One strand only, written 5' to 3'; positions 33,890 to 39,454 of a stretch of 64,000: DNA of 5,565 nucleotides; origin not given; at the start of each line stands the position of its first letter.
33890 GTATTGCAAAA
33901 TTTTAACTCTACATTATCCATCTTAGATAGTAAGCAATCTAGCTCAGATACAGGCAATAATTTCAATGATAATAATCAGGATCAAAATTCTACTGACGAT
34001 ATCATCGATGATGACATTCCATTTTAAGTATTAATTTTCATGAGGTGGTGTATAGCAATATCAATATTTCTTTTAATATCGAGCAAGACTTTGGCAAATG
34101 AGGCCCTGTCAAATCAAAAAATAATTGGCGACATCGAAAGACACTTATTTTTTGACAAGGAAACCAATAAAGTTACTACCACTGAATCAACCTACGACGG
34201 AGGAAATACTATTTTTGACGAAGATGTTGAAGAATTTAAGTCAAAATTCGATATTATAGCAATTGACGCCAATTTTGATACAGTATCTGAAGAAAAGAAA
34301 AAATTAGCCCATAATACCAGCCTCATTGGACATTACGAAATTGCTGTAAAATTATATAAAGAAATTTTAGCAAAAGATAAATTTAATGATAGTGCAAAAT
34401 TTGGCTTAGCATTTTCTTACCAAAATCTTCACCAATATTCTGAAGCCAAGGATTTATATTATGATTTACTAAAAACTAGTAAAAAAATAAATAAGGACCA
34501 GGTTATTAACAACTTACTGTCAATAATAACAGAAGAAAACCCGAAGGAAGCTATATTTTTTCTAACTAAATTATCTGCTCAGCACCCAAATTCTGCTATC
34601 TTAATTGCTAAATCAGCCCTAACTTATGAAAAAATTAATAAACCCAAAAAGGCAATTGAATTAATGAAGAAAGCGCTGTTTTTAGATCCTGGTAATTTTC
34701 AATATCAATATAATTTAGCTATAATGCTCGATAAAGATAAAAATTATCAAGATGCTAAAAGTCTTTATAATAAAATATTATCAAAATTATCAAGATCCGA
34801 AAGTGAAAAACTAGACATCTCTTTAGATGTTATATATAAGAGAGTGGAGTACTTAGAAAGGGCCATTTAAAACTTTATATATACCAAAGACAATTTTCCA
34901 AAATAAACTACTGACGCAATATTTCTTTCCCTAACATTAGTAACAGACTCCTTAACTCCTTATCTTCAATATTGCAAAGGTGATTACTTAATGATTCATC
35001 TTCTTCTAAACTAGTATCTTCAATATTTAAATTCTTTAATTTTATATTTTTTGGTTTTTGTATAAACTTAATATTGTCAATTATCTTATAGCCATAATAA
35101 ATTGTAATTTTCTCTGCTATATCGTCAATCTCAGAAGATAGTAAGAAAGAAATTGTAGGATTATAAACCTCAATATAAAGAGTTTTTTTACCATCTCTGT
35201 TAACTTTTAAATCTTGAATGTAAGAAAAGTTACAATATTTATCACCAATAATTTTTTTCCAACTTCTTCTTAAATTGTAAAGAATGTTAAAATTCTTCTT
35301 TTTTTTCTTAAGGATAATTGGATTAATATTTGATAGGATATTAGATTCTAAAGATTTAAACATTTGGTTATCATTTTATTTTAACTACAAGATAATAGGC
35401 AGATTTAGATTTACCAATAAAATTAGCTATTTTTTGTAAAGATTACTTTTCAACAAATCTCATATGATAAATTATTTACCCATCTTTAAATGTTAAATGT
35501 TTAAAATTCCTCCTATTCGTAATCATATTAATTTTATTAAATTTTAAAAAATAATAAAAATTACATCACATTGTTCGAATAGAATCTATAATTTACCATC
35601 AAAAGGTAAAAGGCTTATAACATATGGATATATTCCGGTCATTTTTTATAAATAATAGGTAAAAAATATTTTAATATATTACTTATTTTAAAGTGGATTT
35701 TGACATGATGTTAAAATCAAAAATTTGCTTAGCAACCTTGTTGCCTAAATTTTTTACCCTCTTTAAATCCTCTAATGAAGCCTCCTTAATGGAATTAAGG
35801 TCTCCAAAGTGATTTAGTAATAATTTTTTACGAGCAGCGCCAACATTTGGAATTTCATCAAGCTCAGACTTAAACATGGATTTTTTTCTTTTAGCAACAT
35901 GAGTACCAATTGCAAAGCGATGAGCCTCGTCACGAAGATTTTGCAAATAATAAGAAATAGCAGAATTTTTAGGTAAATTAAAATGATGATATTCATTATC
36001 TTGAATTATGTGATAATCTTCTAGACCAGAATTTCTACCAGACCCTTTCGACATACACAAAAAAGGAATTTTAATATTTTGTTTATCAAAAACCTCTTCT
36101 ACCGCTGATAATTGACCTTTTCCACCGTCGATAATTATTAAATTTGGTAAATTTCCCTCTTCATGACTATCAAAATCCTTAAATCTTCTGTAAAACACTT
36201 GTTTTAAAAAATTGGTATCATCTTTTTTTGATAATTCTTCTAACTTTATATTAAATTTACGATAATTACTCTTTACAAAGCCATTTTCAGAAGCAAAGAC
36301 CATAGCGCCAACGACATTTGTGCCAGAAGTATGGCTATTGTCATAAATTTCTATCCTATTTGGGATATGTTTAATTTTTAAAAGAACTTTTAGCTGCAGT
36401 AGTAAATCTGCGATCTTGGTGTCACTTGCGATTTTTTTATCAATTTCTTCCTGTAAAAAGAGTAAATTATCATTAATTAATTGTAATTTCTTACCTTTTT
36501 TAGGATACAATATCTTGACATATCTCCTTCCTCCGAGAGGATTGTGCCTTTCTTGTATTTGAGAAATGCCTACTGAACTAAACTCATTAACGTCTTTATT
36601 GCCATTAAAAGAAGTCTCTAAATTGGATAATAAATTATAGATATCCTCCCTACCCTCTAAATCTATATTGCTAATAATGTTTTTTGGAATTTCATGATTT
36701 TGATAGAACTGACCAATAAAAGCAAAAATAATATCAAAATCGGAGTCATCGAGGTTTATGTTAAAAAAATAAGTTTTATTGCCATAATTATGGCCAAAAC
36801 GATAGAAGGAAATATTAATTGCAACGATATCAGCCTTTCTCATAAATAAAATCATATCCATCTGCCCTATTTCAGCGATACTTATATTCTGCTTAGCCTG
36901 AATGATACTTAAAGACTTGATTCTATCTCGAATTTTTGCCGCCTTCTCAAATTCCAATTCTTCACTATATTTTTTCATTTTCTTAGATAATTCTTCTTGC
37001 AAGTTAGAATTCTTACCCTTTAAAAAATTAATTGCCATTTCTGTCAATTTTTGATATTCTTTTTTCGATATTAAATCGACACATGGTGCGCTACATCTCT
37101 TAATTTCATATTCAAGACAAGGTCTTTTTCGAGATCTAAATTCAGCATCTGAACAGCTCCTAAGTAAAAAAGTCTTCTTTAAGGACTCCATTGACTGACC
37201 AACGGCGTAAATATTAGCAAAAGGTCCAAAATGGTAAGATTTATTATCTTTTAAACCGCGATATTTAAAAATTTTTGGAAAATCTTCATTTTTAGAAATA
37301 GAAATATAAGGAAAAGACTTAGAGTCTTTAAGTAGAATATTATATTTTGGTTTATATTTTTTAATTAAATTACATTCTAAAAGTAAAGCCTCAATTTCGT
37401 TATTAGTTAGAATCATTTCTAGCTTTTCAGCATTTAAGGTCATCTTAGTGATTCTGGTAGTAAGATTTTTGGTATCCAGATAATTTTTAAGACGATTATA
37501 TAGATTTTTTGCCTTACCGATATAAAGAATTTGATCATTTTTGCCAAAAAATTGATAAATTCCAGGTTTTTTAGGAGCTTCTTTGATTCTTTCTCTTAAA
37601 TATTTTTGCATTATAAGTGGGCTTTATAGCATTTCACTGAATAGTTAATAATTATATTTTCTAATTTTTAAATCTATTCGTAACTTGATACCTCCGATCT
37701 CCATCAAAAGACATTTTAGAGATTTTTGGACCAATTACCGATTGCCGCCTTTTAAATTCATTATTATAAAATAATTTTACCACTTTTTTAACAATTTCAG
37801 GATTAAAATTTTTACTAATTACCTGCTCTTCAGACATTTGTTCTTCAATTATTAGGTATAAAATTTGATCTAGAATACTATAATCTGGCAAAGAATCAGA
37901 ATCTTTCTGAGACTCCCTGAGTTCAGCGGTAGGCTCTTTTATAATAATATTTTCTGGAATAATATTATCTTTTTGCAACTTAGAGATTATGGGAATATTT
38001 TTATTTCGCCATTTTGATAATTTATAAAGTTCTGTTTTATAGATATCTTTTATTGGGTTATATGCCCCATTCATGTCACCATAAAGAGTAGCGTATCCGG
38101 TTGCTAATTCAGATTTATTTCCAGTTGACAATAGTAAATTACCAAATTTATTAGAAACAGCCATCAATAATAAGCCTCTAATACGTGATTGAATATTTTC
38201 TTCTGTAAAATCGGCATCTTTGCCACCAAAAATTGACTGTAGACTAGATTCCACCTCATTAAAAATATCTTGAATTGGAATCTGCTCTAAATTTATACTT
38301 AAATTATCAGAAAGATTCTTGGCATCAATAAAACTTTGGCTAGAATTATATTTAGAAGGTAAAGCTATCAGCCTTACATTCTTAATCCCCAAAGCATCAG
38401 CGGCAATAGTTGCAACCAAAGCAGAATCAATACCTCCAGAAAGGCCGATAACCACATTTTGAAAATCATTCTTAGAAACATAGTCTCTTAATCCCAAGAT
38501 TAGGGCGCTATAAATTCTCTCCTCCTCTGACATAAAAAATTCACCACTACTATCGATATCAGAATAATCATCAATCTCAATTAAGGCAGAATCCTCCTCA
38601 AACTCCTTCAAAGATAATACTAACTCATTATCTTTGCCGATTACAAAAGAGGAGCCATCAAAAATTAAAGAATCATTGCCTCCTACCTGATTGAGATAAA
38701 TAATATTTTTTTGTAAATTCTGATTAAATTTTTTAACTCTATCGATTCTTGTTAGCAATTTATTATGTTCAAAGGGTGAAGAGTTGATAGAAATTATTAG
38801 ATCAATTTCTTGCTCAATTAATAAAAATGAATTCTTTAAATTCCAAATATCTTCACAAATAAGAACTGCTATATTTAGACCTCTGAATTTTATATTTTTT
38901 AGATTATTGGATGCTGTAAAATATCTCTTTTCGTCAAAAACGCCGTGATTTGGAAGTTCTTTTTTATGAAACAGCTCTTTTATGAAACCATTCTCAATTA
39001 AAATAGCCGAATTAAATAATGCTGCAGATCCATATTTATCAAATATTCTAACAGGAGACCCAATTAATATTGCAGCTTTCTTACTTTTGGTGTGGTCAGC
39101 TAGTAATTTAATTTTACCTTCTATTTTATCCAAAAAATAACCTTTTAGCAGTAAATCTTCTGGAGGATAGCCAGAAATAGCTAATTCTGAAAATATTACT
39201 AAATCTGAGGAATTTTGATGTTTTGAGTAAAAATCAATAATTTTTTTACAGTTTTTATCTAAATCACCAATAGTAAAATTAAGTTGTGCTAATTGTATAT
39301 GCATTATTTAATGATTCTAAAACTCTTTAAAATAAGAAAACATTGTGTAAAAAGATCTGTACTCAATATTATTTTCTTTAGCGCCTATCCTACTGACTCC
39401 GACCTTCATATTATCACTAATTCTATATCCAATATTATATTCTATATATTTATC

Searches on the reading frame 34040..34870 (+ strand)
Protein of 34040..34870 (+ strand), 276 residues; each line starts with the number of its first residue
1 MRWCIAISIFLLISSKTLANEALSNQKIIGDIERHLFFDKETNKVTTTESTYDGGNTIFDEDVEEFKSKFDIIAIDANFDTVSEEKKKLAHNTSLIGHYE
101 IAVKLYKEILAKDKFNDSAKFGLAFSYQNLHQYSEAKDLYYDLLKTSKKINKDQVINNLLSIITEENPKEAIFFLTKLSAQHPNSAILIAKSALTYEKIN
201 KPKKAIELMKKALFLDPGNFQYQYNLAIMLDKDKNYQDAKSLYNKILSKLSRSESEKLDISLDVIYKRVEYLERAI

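Call 87: search_protein_families(library=pfam, proteins=[window:34040-34870:+], max_evalue=0.0001)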
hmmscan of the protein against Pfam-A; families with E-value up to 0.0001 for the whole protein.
window:34040-34870:+ (276 aa): 12 families
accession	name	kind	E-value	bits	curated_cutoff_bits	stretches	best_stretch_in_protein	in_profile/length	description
PF14559.12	TPR_19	-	3e-12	47.1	25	0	165-223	4-62/68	Tetratricopeptide repeat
PF07719.23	TPR_2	-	2.9e-11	43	27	0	193-219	8-34/34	Tetratricopeptide repeat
PF13428.12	TPR_14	-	1.1e-09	38.4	23.5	0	193-228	8-43/44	Tetratricopeptide repeat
PF13424.12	TPR_12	-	4.7e-09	36.7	30.1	0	179-213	38-72/77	Tetratricopeptide repeat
PF24575.1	TPR_Slam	-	2.5e-08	34.7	35.2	0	154-241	13-102/104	Surface lipoprotein assembly modifier, N-terminal TPR repeats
PF13431.12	TPR_17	-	7.8e-08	32.5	24.4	0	208-240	1-33/34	Tetratricopeptide repeat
PF13432.12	TPR_16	-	1e-06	29.5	32.7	0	193-247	4-58/65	Tetratricopeptide repeat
PF12895.13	ANAPC3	-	1.4e-06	28.9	27.2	1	169-244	6-80/82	Anaphase-promoting complex, cyclosome, subunit 3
PF13174.12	TPR_6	-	2.5e-06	28.2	26.3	0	223-249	3-29/33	Tetratricopeptide repeat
PF13374.12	TPR_10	-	3.6e-06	27.3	27.5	0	123-151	8-36/42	Tetratricopeptide repeat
PF00515.34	TPR_1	-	3.9e-06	26.9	27.8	0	193-219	8-34/34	Tetratricopeptide repeat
PF23914.1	TPR_CcmH_CycH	-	1.1e-05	25.7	42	0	178-254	79-155/158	Cytochrome c-type biogenesis protein H TPR domain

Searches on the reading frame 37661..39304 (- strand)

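Call 48: search_protein_families(library=pfam, proteins=[window:37661-39304:-], max_evalue=0.00001)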
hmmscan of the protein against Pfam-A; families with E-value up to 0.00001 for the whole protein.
window:37661-39304:- (547 aa): 2 families
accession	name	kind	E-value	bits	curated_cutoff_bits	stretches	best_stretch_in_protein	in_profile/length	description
PF02540.23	NAD_synthase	-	3.1e-72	243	21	1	265-521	2-241/242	NAD synthase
PF00795.27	CN_hydrolase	-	4.9e-17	62.6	23.2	1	5-245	4-247/256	Carbon-nitrogen hydrolase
